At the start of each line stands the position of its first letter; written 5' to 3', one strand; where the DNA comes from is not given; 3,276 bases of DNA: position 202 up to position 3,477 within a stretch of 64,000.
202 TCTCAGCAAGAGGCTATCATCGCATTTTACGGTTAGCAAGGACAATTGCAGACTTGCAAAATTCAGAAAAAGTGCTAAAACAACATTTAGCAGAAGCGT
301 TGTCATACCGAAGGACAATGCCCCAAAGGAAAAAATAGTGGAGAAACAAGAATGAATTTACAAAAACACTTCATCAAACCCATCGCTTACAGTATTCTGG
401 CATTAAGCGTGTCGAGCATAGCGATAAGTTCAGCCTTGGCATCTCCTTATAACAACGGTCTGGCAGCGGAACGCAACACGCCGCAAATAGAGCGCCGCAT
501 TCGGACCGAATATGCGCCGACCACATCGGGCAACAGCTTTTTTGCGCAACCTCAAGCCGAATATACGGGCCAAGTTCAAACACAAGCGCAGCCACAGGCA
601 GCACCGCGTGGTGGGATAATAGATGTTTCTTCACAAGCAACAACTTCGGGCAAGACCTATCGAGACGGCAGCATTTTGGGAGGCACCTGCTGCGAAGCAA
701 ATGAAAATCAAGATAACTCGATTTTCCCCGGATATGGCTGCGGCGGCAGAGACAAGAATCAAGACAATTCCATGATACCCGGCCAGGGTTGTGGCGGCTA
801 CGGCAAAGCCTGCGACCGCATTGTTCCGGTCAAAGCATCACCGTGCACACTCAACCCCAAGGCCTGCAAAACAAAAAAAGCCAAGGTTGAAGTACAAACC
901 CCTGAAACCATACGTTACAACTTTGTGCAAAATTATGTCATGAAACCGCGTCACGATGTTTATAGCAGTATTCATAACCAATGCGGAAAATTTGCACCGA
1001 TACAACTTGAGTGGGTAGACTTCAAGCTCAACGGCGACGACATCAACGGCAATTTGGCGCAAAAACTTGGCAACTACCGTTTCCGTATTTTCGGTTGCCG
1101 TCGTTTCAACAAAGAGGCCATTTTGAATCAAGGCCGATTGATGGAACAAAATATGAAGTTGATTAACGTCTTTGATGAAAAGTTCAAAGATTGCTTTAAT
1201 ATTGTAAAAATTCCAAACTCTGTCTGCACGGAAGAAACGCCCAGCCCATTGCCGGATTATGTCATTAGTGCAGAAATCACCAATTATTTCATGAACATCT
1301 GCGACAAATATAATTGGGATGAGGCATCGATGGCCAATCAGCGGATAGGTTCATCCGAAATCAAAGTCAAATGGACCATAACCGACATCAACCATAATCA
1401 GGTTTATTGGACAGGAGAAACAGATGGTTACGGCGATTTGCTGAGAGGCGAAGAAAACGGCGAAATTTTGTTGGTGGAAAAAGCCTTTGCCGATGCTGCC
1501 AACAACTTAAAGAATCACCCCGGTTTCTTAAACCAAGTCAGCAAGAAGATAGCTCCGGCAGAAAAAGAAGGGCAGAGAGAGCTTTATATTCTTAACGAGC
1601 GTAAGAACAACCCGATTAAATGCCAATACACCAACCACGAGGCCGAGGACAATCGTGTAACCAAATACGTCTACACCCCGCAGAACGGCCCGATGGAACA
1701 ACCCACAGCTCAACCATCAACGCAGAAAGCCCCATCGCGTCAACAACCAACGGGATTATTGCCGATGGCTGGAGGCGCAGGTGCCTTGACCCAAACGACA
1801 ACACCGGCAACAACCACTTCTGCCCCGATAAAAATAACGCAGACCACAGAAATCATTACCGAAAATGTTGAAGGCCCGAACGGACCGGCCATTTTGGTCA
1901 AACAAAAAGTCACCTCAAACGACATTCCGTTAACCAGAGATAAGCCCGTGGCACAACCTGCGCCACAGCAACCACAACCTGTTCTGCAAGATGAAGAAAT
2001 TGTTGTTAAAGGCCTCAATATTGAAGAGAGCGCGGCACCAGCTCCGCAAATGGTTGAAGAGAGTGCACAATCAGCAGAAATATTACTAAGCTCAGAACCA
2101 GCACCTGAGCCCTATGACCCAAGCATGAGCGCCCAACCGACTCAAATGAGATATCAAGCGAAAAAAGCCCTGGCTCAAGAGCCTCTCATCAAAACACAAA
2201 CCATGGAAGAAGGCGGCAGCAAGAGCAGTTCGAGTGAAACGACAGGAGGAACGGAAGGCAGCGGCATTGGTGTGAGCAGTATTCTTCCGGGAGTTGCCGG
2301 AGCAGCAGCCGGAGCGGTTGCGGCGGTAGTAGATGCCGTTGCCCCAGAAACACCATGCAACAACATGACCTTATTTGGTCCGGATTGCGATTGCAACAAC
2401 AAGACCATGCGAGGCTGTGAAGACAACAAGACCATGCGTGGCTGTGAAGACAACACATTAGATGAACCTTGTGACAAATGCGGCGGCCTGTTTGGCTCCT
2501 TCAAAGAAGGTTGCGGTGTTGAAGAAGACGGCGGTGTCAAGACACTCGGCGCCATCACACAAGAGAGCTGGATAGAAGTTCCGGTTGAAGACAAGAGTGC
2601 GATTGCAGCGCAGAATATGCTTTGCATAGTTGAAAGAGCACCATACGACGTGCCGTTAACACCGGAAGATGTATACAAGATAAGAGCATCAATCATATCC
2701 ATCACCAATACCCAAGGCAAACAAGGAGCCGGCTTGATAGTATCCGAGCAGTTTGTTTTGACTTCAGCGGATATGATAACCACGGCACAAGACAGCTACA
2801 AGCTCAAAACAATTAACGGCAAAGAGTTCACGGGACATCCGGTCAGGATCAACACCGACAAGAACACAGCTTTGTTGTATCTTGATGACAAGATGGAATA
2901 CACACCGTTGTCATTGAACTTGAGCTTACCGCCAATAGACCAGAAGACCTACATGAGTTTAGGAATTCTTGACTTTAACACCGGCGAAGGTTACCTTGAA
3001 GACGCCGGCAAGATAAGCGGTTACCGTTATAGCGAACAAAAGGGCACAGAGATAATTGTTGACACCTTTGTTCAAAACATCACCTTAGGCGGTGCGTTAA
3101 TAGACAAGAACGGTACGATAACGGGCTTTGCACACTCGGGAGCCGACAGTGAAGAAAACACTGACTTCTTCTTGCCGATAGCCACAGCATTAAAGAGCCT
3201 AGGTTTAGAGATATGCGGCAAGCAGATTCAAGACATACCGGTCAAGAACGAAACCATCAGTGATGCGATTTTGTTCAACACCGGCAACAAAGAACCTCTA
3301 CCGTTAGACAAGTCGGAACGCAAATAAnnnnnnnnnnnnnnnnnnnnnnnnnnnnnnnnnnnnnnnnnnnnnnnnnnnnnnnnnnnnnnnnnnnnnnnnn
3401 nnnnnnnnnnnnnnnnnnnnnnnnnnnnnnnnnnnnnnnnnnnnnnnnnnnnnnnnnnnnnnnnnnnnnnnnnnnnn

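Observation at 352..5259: Roughly 5 kb island of three secreted cysteine-rich proteins with higher GC, next to the comM 3' end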

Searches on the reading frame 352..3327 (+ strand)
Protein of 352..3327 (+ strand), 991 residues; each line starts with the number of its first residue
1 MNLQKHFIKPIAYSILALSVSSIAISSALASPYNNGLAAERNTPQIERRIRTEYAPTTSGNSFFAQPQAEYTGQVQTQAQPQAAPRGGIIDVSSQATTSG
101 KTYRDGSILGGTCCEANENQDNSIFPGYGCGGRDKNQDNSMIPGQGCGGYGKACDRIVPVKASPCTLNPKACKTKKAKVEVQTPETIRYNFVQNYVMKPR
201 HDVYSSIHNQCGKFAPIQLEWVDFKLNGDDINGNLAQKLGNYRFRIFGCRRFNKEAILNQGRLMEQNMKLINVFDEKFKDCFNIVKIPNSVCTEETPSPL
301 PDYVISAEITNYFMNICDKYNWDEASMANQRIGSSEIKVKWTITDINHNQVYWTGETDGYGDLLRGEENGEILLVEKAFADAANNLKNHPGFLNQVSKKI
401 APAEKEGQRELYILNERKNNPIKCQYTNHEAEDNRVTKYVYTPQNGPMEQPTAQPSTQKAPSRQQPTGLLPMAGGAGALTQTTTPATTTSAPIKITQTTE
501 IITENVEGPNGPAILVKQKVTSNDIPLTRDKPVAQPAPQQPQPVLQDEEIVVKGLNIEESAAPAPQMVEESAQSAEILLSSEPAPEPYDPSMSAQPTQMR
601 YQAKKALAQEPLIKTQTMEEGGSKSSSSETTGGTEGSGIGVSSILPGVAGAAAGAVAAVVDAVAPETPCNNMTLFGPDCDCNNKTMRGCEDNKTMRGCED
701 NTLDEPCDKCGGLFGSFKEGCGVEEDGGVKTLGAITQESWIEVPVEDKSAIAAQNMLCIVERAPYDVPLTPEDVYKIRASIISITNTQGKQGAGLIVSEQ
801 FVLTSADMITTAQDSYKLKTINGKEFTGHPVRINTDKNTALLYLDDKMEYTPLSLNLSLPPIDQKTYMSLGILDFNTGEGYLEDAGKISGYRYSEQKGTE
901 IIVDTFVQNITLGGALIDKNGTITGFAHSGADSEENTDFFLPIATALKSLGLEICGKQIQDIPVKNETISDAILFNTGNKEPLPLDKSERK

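Call 3: search_protein_families(library=pfam, proteins=[window:352-3327:+], max_evalue=1)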
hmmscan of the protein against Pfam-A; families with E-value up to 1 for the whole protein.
window:352-3327:+ (991 aa): 2 families
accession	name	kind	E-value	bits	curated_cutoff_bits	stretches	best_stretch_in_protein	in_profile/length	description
PF13365.12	Trypsin_2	-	2.5e-06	28.7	27.6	1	792-925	1-143/144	Trypsin-like peptidase domain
PF24973.1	EGF_LMN_ATRN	-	0.31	11.6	27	1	679-711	1-31/44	Laminin/attractin EGF domain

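Call 4: search_protein_families(library=ncbifam, proteins=[window:352-3327:+], max_evalue=1)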
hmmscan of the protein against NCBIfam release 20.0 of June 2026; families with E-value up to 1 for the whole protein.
window:352-3327:+ (991 aa): 1 family
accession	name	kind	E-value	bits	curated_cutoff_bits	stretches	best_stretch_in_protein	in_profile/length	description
NF033740.0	MarP_fam_protase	equivalog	0.0013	17.9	250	1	772-945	188-369/390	MarP family serine protease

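Call 5: find_encoding_contigs(protein=window:352-3327:+, flank=10000, max_places=6)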
Protein window:352-3327:+ (991 aa): 5 contigs read that carry it; 3 places shown.
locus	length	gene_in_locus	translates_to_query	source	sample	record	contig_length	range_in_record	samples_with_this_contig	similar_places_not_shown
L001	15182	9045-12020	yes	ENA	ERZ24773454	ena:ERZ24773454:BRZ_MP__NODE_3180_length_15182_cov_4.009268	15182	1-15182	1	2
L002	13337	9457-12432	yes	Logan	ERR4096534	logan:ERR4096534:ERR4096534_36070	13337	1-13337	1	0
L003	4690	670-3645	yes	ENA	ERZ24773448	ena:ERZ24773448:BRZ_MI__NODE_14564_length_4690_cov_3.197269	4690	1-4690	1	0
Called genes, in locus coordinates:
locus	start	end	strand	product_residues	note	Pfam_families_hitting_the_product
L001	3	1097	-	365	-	?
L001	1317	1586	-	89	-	PF00312:Ribosomal_S15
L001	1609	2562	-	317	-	PF01509:TruB_N, PF16198:TruB_C_2, PF09142:TruB_C (faint)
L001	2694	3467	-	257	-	-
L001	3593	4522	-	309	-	-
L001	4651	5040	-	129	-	PF02033:RBFA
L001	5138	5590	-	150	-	-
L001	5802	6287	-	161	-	PF01281:Ribosomal_L9_N, PF03948:Ribosomal_L9_C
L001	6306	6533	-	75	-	PF01084:Ribosomal_S18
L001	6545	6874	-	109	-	PF01250:Ribosomal_S6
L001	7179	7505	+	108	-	-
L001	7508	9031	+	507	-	PF13541:ChlI, PF00158:Sigma54_activat (faint), PF01078:Mg_chelatase, PF07728:AAA_5 (weak), PF00493:MCM (weak), PF13335:Mg_chelatase_C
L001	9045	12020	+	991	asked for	PF13365:Trypsin_2 (weak)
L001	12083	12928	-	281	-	-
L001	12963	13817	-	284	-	-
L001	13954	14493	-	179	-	-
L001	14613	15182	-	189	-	?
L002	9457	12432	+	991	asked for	PF13365:Trypsin_2 (weak)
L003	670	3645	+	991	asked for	PF13365:Trypsin_2 (weak)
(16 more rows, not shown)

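Call 8: find_homologous_proteins(query=window:352-3327:+)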
Query window:352-3327:+ (991 aa): 277 proteins with E <= 0.001 among 8000 candidates; the best 120 are listed.
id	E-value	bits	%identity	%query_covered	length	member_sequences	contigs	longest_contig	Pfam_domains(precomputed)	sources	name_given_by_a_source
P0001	0.0e+0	2260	97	100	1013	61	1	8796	PF13365.13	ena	-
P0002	0.0e+0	2102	93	100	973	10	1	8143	PF13365.13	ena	-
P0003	0.0e+0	2012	89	100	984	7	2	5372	PF13365.13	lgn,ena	-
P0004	0.0e+0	1845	84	100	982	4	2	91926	PF13365.13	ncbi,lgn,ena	-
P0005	0.0e+0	1246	64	45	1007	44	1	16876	PF13365.13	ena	-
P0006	0.0e+0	1192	56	100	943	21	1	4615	PF13365.13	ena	-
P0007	0.0e+0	1154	61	45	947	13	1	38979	PF13365.13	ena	-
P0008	0.0e+0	1154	56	99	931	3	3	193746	PF13365.13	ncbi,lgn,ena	-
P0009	0.0e+0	1086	58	47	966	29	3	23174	-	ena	-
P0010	0.0e+0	1085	59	45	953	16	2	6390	PF13365.13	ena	-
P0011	0.0e+0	1084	53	100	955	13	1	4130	PF13365.13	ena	-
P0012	0.0e+0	1059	56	46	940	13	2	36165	-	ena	-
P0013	6.1e-295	999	50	100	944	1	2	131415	PF13365.13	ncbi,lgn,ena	-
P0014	1.8e-294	998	70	33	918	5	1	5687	PF13365.13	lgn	-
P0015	1.0e-293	995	68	33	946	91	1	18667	PF13365.13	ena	-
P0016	1.9e-292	991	50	99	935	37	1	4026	PF13365.13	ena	-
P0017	3.3e-272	924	65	33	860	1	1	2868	PF13365.13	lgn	-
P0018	1.5e-172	594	56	26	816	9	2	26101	PF13365.13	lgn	-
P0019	1.6e-170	588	56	26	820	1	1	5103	PF13365.13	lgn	-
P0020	3.8e-170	586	56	26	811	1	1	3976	PF13365.13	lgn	-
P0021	3.8e-170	586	56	26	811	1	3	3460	PF13365.13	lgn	-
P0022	5.0e-170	586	56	26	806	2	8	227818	PF13365.13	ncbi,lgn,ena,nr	ncbi:MAG: hypothetical protein J6A33_02480 [Alphaproteobacteria bacterium]|nr:hypothetical protein [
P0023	2.2e-168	580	54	26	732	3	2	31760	PF13365.13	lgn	-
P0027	2.2e-159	551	46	26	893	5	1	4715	PF13365.13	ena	-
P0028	3.0e-158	547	45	34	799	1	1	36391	PF13365.13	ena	-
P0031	8.0e-158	546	45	34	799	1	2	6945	PF13365.13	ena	-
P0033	2.0e-157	544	45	34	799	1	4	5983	PF13365.13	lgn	-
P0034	2.6e-157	544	45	34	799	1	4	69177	PF13365.13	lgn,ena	-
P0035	2.8e-157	544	45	34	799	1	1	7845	PF13365.13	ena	-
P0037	4.1e-157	543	45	34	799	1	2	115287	PF13365.13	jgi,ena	-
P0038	4.2e-157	543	45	34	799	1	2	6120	PF13365.13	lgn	-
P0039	4.4e-157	543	45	34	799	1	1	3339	PF13365.13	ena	-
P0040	4.4e-157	543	45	34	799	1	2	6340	PF13365.13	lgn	-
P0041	4.9e-157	543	45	34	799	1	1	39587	PF13365.13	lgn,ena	-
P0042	5.1e-157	543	45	34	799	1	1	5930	PF13365.13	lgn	-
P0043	5.4e-157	543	45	34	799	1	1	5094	PF13365.13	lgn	-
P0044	5.5e-157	543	45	34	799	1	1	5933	PF13365.13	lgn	-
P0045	6.0e-157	543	45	34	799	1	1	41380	PF13365.13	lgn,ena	-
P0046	6.1e-157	543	45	34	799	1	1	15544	PF13365.13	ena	-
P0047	6.5e-157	543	45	34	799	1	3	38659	PF13365.13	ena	-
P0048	6.5e-157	542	45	34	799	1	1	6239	PF13365.13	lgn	-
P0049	6.6e-157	542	45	34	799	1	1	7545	PF13365.13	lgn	-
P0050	6.7e-157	542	45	34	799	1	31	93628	PF13365.13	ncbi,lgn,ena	-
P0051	6.7e-157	542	45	34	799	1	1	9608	PF13365.13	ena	-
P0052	6.8e-157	542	45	34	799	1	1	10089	PF13365.13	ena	-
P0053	6.9e-157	542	45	34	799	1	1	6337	PF13365.13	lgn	-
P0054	6.9e-157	542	45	34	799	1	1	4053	PF13365.13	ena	-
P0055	7.0e-157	542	45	34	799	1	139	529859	PF13365.13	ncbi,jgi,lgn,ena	jgi:hypothetical protein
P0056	7.0e-157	542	45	34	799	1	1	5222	PF13365.13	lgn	-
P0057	7.1e-157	542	45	34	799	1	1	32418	PF13365.13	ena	-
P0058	7.6e-157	542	45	34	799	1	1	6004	PF13365.13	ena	-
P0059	8.0e-157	542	45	34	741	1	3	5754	PF13365.13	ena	-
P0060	8.4e-157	542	47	32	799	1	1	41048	PF13365.13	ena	-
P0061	8.8e-157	542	45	34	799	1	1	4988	PF13365.13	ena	-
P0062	8.8e-157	542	45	34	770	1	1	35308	PF13365.13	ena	-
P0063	8.9e-157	542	45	34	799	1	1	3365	PF13365.13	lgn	-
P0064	8.9e-157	542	45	34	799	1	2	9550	PF13365.13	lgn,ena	-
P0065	9.2e-157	542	45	34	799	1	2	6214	PF13365.13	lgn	-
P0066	9.2e-157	542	45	34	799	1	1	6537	PF13365.13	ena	-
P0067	9.2e-157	542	45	34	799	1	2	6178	PF13365.13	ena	-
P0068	9.9e-157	542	45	34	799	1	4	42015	PF13365.13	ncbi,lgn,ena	-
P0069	1.1e-156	542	45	34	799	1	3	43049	PF13365.13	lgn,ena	-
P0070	1.1e-156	542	45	34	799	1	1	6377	PF13365.13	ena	-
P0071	1.1e-156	542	45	34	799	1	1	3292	PF13365.13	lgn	-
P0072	1.2e-156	542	45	34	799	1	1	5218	PF13365.13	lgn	-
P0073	1.2e-156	542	45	34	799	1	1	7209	PF13365.13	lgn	-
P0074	1.4e-156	541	45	34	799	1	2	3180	PF13365.13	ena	-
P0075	1.4e-156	541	45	34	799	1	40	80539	PF13365.13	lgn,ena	-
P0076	1.5e-156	541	45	34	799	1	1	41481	PF13365.13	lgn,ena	-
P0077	1.5e-156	541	45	34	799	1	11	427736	PF13365.13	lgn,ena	-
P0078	1.6e-156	541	45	34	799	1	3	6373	PF13365.13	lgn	-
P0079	1.6e-156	541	45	34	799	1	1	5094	PF13365.13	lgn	-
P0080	1.6e-156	541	45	34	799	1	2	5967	PF13365.13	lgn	-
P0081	1.7e-156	541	45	34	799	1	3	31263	PF13365.13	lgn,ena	-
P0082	1.7e-156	541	45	34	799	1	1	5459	PF13365.13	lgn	-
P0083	1.7e-156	541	45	34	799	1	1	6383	PF13365.13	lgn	-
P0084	1.7e-156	541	44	34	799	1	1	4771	PF13365.13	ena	-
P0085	1.8e-156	541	45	34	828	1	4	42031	PF13365.13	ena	-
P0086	1.9e-156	541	45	34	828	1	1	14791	PF13365.13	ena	-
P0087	2.0e-156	541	45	34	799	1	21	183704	PF13365.13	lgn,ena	-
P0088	2.1e-156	541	45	34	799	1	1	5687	PF13365.13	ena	-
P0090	2.2e-156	541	45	34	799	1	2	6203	PF13365.13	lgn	-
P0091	2.2e-156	541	45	34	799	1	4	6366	PF13365.13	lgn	-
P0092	2.2e-156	541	45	34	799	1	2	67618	PF13365.13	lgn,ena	-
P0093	2.3e-156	541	45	34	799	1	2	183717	PF13365.13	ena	-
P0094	2.3e-156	541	45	34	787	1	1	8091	PF13365.13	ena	-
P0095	2.3e-156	541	45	34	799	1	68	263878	PF13365.13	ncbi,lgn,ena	-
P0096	2.4e-156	541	45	34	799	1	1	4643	PF13365.13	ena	-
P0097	2.7e-156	540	45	34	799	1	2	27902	PF13365.13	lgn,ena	-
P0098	2.7e-156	540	37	44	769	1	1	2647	PF13365.13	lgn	-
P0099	2.8e-156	540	45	34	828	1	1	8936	PF13365.13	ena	-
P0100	2.8e-156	540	45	34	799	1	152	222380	PF13365.13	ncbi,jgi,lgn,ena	jgi:hypothetical protein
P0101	2.8e-156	540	47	32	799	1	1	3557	PF13365.13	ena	-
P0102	2.9e-156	540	45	34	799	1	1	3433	PF13365.13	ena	-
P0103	2.9e-156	540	45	34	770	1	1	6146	PF13365.13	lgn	-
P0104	2.9e-156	540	45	34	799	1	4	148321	PF13365.13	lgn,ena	-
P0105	3.0e-156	540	45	34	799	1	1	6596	PF13365.13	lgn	-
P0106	3.1e-156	540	45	34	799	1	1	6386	PF13365.13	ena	-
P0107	3.1e-156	540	45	34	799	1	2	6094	PF13365.13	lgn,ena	-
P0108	3.1e-156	540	45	34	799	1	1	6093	PF13365.13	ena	-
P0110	3.3e-156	540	45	34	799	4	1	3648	PF13365.13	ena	-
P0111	3.4e-156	540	45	34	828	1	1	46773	PF13365.13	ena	-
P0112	3.4e-156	540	45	34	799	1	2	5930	PF13365.13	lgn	-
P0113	3.4e-156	540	45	34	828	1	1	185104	PF13365.13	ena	-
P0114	3.5e-156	540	45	34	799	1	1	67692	PF13365.13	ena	-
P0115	3.5e-156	540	45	34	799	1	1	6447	PF13365.13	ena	-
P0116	3.6e-156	540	47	31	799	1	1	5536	PF13365.13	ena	-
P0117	3.7e-156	540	45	34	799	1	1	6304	PF13365.13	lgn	-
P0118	3.8e-156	540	46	31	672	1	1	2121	PF13365.13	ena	-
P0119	3.9e-156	540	45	34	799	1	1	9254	PF13365.13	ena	-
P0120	3.9e-156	540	45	34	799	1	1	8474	PF13365.13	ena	-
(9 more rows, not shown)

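Call 11: find_related_loci(query=L001:7508-9031:+, collection=genome_contigs, flank=10000)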
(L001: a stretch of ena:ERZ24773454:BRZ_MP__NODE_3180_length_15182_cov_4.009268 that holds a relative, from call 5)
Query L001:7508-9031:+ (507 aa) in genome_contigs; peptide patterns used: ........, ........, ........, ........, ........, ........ (x = any residue, [..] = any of these).
600 stretches matched a pattern (row limit reached: there are more); 562 encode a relative of the query (tblastn E <= 1e-3); the best 80 are kept; 80 distinct loci.
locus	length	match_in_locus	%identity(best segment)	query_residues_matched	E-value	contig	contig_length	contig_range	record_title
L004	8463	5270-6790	87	1-507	0e+0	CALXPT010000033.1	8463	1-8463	MAG: uncultured Alphaproteobacteria bacterium isolate BRZ_CI__bin98 genome assembly, contig: BRZ_CI__NODE_11296_length_8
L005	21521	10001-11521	78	1-507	0e+0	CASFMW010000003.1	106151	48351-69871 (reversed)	uncultured proteobacterium isolate O25_L1_391391_idba_bin.172 genome assembly, contig: O25_L1_391391_idba_bin.172.fa_sca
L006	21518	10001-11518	78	1-506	0e+0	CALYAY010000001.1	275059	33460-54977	MAG: uncultured Alphaproteobacteria bacterium isolate BRZ_RM__bin80 genome assembly, contig: BRZ_RM__NODE_8_length_27505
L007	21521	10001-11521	78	1-507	0e+0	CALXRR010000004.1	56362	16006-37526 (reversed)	MAG: uncultured Alphaproteobacteria bacterium isolate BRZ_AG__bin71 genome assembly, contig: BRZ_AG__NODE_1047_length_56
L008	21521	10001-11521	76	1-507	0e+0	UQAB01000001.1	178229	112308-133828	uncultured Azospirillum sp. isolate UMGS63 genome assembly, contig: NODE_60_length_178229_cov_9.654267, whole genome sho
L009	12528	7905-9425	80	1-507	0e+0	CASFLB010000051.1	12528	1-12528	uncultured proteobacterium isolate O80_L3_331331_idba_bin.82 genome assembly, contig: O80_L3_331331_idba_bin.82.fa_scaff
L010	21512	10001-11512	73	1-504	0e+0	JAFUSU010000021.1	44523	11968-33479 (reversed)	MAG: Alphaproteobacteria bacterium isolate RGIG4793 Roe_deer_Reticulum-3__c1942, whole genome shotgun sequence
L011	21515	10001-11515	73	1-505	0e+0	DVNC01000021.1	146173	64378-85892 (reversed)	MAG TPA_asm: Candidatus Scatocola faecipullorum isolate ChiW3-316 ChiW3__C53420_L146173_SRR5506726, whole genome shotgun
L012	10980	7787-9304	73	1-506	0e+0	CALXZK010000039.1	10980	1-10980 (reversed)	MAG: uncultured Alphaproteobacteria bacterium isolate BRZ_QR__bin60 genome assembly, contig: BRZ_QR__NODE_7419_length_10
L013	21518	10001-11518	72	1-506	0e+0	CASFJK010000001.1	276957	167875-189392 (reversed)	uncultured proteobacterium isolate B12_L1_324324_idba_bin.34 genome assembly, contig: B12_L1_324324_idba_bin.34.fa_scaff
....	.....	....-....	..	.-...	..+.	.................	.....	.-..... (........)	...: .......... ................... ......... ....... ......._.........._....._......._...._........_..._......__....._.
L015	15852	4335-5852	73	1-506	0e+0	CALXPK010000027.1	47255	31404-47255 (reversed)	MAG: uncultured Alphaproteobacteria bacterium isolate E04__bin53 genome assembly, contig: E04__k127_4330049, whole genom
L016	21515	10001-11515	72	1-505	0e+0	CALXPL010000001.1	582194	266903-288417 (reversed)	MAG: uncultured Alphaproteobacteria bacterium isolate BRZ_FQ__bin96 genome assembly, contig: BRZ_FQ__NODE_1_length_58219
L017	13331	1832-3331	73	1-500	0e+0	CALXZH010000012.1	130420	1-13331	MAG: uncultured Alphaproteobacteria bacterium isolate E27__bin373 genome assembly, contig: E27__k127_3856066, whole geno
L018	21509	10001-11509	72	1-503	0e+0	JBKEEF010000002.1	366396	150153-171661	MAG: Alphaproteobacteria bacterium isolate VLC_001 k251_639765, whole genome shotgun sequence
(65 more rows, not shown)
